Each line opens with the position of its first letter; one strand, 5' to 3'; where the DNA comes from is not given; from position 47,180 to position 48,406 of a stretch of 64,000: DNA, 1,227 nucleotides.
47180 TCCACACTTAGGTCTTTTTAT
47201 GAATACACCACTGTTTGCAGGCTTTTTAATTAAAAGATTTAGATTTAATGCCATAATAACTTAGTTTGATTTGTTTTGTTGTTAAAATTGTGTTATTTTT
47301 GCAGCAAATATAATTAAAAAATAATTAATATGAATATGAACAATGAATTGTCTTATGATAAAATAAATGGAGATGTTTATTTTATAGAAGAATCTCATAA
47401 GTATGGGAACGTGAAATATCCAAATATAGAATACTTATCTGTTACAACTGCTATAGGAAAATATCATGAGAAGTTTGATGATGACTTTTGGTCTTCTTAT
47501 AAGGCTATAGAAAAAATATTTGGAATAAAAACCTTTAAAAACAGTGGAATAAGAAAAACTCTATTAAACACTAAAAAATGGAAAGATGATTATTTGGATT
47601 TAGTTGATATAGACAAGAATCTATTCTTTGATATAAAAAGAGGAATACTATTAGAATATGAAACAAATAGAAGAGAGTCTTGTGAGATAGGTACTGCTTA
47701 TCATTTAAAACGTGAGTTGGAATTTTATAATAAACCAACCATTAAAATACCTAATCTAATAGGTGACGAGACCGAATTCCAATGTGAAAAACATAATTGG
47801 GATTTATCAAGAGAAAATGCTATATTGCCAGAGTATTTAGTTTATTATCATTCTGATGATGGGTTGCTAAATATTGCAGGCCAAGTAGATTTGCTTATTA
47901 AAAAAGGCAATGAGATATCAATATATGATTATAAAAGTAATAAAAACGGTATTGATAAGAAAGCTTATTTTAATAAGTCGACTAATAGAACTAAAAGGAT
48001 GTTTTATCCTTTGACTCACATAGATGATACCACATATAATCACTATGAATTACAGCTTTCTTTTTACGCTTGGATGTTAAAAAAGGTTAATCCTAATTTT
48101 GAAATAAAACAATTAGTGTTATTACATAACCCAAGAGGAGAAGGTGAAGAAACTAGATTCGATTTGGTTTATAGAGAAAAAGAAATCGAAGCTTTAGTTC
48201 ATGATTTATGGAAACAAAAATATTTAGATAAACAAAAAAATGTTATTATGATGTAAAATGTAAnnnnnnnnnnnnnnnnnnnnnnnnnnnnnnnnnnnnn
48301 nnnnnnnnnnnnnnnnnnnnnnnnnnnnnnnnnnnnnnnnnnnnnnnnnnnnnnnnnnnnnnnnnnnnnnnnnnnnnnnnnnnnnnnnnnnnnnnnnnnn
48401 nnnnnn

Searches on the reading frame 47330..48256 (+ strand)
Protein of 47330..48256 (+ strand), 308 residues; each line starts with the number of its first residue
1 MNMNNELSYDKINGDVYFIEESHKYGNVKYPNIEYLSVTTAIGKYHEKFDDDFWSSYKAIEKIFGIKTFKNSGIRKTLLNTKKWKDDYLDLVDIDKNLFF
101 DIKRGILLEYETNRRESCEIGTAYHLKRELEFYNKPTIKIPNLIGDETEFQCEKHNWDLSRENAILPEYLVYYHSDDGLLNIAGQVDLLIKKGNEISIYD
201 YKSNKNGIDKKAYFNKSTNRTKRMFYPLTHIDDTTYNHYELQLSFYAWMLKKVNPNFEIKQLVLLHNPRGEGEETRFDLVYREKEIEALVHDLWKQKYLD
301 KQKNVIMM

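Call 11: search_protein_families(library=phrogs, proteins=[window:47330-48256:+], max_evalue=0.001)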
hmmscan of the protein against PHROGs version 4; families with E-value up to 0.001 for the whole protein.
window:47330-48256:+ (308 aa): 2 families
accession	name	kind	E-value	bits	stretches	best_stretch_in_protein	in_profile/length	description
phrog_298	-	DNA, RNA and nucleotide metabolism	1.2e-21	78.3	1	6-304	38-264/293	exonuclease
phrog_1706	-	DNA, RNA and nucleotide metabolism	0.00016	22.2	0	112-210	79-149/293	CRISPR/Cas system associated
